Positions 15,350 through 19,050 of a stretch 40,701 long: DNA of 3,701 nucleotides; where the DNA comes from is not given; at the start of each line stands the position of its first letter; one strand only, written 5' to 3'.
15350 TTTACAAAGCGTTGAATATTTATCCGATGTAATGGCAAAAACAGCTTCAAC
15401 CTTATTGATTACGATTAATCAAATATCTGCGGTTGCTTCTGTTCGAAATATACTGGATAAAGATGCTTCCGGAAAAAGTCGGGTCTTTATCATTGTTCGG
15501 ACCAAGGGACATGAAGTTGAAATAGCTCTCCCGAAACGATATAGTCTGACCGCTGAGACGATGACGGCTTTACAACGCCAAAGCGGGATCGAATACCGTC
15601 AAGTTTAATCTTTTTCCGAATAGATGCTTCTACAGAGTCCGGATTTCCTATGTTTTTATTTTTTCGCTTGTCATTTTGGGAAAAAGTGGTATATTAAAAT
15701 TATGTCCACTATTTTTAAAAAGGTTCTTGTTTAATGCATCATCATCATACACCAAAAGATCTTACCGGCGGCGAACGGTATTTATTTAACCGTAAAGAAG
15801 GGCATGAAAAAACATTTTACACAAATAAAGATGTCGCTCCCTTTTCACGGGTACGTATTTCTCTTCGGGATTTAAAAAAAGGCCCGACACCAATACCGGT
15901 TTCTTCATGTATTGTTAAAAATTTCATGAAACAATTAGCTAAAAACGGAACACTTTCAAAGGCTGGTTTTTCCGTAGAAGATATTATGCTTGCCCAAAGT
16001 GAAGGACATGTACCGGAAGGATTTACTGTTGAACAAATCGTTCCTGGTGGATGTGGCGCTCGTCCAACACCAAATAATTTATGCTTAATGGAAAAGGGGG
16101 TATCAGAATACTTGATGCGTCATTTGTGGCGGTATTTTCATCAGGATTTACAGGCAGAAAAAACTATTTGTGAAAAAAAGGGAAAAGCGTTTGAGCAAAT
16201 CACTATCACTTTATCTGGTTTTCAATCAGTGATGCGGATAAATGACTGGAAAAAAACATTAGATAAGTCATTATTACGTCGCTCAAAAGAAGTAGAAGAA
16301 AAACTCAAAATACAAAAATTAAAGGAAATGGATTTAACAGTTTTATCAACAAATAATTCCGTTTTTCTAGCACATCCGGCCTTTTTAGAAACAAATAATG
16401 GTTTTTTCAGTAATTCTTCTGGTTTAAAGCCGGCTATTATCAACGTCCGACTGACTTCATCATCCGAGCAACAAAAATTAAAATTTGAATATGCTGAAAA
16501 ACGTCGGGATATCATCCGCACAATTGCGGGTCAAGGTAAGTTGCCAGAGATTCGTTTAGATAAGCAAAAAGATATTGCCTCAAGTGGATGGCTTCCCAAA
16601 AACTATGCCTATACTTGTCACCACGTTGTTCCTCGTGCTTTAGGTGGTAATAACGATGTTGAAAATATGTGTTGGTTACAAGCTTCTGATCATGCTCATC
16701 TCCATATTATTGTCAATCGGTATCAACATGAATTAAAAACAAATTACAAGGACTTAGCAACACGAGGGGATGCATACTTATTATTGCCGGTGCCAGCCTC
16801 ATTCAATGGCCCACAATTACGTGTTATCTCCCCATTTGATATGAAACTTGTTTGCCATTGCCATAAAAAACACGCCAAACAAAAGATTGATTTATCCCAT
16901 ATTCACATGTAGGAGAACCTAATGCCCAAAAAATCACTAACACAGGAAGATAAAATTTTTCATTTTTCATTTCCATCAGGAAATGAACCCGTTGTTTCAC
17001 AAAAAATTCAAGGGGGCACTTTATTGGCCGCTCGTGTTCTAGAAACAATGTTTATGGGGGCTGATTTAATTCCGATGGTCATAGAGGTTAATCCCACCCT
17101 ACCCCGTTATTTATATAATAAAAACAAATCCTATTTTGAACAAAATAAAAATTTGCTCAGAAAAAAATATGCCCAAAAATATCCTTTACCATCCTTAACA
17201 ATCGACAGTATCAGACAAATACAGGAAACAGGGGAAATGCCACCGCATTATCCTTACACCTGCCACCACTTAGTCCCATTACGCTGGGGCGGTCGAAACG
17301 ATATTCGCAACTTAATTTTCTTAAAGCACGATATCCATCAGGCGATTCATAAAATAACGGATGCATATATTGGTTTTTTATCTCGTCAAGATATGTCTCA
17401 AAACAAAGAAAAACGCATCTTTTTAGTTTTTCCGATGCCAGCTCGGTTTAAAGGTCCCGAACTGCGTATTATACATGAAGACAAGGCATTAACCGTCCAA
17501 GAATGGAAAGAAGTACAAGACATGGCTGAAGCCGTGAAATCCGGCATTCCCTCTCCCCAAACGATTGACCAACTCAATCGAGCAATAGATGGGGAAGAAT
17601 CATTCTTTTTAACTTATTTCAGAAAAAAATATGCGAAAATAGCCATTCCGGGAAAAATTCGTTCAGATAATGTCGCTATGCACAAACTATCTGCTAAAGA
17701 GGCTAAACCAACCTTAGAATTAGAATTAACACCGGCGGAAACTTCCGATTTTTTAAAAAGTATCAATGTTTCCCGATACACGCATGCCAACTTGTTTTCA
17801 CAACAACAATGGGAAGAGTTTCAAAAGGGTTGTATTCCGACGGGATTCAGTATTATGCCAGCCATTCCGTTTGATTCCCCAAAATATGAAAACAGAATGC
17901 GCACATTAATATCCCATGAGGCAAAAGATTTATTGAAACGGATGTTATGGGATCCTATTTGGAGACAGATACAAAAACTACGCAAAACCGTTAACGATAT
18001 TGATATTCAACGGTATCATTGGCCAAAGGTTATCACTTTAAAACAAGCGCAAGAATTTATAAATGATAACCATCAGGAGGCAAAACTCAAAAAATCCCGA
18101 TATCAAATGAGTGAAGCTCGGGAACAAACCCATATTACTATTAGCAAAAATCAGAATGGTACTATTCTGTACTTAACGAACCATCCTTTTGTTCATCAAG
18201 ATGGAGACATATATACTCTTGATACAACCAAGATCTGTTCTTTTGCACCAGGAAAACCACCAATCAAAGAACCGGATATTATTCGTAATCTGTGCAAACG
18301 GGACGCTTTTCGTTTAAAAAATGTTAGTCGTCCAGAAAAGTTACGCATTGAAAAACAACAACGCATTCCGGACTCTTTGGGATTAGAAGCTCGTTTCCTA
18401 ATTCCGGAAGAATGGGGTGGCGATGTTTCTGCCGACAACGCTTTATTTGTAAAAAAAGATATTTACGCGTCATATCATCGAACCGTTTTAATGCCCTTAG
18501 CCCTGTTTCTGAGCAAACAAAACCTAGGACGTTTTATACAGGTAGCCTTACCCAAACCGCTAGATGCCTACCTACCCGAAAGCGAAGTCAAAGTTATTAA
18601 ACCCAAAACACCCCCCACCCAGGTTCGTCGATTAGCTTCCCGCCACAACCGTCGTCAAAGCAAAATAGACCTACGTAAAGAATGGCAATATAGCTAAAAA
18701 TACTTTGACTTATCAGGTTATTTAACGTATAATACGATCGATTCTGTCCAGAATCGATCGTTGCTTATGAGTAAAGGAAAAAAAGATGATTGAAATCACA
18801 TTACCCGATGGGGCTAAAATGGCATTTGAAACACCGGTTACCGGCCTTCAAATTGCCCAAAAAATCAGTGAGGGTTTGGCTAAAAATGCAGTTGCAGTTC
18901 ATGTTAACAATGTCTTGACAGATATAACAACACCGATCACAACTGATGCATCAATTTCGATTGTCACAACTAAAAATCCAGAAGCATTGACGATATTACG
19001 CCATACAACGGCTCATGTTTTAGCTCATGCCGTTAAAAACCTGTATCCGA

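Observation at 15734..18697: Tandem paralogous multi-module HNH (AHH-like) proteins inserted between dnaE and thrS, with no visible delivery or immunity partner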

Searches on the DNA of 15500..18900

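Call 82: search_rna_families(source=window, start=15500, end=18900, threshold=evalue, max_evalue=1)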
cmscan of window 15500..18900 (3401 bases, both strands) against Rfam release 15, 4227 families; matches with E-value up to 1: 0.
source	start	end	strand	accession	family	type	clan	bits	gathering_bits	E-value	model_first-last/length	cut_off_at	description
